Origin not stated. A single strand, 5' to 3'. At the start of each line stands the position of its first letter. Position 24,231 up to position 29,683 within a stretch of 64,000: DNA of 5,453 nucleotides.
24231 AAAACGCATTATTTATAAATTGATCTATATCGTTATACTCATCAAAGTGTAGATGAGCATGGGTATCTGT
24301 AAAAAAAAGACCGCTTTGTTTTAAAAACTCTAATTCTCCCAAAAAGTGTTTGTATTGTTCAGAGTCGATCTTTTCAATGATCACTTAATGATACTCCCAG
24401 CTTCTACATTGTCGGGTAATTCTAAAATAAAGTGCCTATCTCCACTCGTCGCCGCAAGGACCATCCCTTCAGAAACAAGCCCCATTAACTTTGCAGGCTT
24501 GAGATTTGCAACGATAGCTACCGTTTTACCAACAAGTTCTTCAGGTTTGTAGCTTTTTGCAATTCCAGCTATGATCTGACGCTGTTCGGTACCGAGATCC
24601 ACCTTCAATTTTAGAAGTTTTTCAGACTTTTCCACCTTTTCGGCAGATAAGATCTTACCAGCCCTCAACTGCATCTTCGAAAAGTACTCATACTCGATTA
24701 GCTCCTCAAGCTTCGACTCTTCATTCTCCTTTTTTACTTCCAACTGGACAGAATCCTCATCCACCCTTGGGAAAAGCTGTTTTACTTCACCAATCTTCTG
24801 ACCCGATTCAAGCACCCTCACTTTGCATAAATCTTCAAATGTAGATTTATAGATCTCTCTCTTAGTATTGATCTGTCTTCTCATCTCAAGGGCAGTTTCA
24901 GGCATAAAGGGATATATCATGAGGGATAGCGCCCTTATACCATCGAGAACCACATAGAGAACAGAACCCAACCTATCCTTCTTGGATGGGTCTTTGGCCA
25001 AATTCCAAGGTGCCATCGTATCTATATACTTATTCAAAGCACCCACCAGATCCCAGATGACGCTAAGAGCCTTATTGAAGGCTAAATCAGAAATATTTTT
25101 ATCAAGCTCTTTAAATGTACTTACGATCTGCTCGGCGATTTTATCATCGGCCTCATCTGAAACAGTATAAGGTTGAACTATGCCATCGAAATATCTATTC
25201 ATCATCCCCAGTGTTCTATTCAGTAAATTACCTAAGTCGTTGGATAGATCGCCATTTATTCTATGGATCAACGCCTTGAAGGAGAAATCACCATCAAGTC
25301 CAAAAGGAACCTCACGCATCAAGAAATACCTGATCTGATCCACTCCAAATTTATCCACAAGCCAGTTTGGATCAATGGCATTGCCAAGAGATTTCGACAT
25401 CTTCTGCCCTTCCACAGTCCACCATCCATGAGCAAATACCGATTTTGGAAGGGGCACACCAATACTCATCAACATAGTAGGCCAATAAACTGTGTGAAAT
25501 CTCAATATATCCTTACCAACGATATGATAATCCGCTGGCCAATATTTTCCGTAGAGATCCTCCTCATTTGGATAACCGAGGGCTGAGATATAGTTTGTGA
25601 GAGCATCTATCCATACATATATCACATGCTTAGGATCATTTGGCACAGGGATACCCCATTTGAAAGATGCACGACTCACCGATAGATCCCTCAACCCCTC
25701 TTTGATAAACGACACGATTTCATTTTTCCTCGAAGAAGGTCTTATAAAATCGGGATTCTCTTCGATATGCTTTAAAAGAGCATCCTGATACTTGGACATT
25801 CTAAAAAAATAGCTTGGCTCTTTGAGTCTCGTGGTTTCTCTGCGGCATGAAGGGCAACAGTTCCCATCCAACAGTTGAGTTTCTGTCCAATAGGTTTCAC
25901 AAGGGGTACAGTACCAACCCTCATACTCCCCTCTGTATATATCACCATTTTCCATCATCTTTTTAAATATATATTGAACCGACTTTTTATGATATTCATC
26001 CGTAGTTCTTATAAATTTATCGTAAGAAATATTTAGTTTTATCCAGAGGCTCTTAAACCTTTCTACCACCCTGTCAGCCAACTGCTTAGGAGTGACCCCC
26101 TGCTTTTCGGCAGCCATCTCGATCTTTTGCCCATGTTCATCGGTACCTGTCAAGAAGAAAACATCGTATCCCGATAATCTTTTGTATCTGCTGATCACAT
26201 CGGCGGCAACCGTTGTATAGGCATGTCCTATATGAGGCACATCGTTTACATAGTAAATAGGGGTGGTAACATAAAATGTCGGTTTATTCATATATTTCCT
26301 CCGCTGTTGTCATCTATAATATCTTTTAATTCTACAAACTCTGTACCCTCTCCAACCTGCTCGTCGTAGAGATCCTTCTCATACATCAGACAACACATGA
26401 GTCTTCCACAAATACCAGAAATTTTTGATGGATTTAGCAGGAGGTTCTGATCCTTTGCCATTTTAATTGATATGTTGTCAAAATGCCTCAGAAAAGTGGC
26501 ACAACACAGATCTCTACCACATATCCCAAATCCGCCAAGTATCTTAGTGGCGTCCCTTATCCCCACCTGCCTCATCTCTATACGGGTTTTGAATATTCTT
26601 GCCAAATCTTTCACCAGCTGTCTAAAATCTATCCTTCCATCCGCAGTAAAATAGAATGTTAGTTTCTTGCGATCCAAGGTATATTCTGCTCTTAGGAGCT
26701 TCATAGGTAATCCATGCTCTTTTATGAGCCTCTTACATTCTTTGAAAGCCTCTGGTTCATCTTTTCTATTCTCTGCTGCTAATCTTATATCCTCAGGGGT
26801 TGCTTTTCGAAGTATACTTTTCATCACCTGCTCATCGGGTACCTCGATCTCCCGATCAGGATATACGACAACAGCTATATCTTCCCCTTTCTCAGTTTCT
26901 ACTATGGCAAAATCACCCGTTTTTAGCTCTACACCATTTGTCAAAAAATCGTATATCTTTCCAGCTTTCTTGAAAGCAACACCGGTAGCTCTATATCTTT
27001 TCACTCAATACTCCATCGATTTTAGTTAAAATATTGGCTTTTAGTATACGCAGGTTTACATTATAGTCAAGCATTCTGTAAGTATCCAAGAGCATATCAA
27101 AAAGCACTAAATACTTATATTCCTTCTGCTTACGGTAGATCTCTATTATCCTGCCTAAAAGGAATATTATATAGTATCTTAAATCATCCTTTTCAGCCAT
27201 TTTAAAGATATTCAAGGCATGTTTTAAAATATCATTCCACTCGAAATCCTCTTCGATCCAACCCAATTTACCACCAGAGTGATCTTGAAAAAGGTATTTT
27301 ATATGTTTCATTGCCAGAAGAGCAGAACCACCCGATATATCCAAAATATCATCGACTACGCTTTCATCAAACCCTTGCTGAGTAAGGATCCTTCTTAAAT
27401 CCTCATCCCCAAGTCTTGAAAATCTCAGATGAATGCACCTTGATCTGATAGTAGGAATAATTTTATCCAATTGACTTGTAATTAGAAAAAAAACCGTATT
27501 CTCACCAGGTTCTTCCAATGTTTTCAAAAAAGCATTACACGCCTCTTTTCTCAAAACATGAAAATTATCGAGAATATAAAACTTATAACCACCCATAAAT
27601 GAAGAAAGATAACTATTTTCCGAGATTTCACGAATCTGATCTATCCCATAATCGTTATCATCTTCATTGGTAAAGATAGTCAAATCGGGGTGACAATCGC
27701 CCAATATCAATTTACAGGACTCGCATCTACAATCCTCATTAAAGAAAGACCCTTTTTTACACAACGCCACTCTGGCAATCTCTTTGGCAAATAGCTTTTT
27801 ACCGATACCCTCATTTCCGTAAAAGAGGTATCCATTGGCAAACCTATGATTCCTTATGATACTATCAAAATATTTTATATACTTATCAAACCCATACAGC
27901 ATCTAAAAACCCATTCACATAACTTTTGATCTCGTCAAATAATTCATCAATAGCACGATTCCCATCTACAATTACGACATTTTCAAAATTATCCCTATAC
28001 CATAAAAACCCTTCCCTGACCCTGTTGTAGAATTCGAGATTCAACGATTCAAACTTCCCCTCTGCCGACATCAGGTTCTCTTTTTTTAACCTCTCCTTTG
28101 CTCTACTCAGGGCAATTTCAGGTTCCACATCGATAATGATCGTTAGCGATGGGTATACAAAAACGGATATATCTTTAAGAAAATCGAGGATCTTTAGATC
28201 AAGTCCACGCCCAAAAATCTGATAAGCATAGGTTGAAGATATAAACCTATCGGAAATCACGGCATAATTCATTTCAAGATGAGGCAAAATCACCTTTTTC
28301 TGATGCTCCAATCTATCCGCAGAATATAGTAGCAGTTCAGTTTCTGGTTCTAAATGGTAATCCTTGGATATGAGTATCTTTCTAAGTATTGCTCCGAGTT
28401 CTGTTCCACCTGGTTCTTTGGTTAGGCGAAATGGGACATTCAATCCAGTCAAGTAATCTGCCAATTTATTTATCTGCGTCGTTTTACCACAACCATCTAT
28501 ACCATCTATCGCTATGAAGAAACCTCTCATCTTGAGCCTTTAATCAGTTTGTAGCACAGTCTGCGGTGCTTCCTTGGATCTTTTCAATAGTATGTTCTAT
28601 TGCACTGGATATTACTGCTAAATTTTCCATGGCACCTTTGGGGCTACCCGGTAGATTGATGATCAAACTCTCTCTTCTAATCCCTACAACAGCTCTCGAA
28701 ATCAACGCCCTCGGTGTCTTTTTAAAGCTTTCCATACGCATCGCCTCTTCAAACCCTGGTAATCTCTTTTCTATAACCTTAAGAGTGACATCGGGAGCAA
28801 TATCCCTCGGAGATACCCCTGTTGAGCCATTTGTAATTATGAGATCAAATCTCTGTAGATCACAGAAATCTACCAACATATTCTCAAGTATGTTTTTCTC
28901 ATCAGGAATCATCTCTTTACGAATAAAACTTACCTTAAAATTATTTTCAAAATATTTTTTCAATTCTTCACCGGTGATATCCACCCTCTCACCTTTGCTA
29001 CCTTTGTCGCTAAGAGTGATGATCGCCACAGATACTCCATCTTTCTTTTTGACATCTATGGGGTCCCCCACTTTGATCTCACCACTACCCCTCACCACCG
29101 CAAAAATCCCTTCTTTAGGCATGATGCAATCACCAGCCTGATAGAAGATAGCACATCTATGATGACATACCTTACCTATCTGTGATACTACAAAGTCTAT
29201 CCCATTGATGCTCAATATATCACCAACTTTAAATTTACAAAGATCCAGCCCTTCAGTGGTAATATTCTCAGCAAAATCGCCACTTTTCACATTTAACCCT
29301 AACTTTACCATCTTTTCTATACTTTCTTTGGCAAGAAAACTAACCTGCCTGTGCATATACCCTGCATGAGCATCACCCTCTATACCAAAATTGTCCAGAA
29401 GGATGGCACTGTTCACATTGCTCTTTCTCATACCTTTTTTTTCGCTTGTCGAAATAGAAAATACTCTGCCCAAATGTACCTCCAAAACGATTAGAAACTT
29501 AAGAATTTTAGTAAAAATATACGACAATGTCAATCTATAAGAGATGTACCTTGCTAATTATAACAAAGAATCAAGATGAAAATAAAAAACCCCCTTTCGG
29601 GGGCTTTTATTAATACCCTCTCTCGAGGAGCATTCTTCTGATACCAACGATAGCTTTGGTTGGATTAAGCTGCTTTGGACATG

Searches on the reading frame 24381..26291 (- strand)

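Call 33: search_protein_families(library=pfam, proteins=[window:24381-26291:-], max_evalue=0.00001)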
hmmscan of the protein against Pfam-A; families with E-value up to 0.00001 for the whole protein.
window:24381-26291:- (636 aa): 6 families
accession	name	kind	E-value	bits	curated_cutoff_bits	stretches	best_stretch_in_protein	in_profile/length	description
PF09334.17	tRNA-synt_1g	-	4e-121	404.9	20.1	2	156-361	178-391/391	tRNA synthetases class I (M)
PF00133.28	tRNA-synt_1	-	4.7e-39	134.8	22.7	2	2-217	21-244/414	tRNA synthetases class I (I, L, M and V)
PF01588.26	tRNA_bind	-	3.1e-30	104.6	27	1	542-633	1-95/96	Putative tRNA binding domain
PF01406.26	tRNA-synt_1e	-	3.6e-19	69.7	27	1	7-122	13-125/301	tRNA synthetases class I (C) catalytic domain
PF19303.5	Anticodon_3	-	3.4e-09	37.2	23.5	1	380-515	9-140/152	Anticodon binding domain of methionyl tRNA ligase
PF08264.19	Anticodon_1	-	1.4e-08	35.2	25.1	1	384-490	3-108/148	Anticodon-binding domain of tRNA ligase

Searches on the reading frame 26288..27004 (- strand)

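Call 31: search_protein_families(library=pfam, proteins=[window:26288-27004:-], max_evalue=0.001)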
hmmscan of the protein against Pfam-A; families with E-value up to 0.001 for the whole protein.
window:26288-27004:- (238 aa): 1 family
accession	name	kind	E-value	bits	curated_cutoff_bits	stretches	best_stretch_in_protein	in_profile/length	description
PF04468.17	PSP1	-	4.2e-39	133.2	27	1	62-147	1-86/86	PSP1 C-terminal conserved region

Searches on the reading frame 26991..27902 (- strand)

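Call 31: search_protein_families(library=pfam, proteins=[window:26991-27902:-], max_evalue=0.001)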
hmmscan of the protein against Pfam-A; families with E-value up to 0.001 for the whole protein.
window:26991-27902:- (303 aa): 2 families
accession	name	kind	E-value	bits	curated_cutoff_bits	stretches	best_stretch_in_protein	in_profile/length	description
PF13177.12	DNA_pol3_delta2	-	7e-43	146.8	27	1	7-163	4-159/161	DNA polymerase III, delta subunit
PF00004.35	AAA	-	0.00022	22.1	21.2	0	25-158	1-125/131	ATPase family associated with various cellular activities (AAA)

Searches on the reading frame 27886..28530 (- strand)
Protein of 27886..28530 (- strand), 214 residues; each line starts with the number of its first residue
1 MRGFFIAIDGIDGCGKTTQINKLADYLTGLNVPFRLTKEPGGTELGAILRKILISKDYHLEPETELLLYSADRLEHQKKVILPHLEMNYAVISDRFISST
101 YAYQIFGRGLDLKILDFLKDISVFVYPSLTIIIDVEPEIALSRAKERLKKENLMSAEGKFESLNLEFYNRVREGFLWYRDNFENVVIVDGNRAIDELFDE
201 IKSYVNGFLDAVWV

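Call 31: search_protein_families(library=pfam, proteins=[window:27886-28530:-], max_evalue=0.001)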
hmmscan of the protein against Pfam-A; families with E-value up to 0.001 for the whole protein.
window:27886-28530:- (214 aa): 2 families
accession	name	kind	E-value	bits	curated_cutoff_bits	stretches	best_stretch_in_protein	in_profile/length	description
PF02223.23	Thymidylate_kin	-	3.8e-39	134.7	27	1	8-201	1-185/185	Thymidylate kinase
PF01712.25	dNK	-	0.00084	19.6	27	0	6-205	1-198/203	Deoxynucleoside kinase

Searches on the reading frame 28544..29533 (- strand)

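Call 32: search_protein_families(library=pfam, proteins=[window:28544-29533:-], max_evalue=0.001)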
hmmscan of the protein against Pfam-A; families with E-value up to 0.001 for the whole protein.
window:28544-29533:- (329 aa): 2 families
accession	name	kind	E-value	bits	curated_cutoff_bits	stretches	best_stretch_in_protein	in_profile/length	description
PF00994.29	MoCF_biosynth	-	9.4e-23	80.9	26.6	1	170-309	1-138/144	Probable molybdopterin binding domain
PF03473.23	MOSC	-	1.3e-07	32.1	22.7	1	56-159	4-119/120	MOSC domain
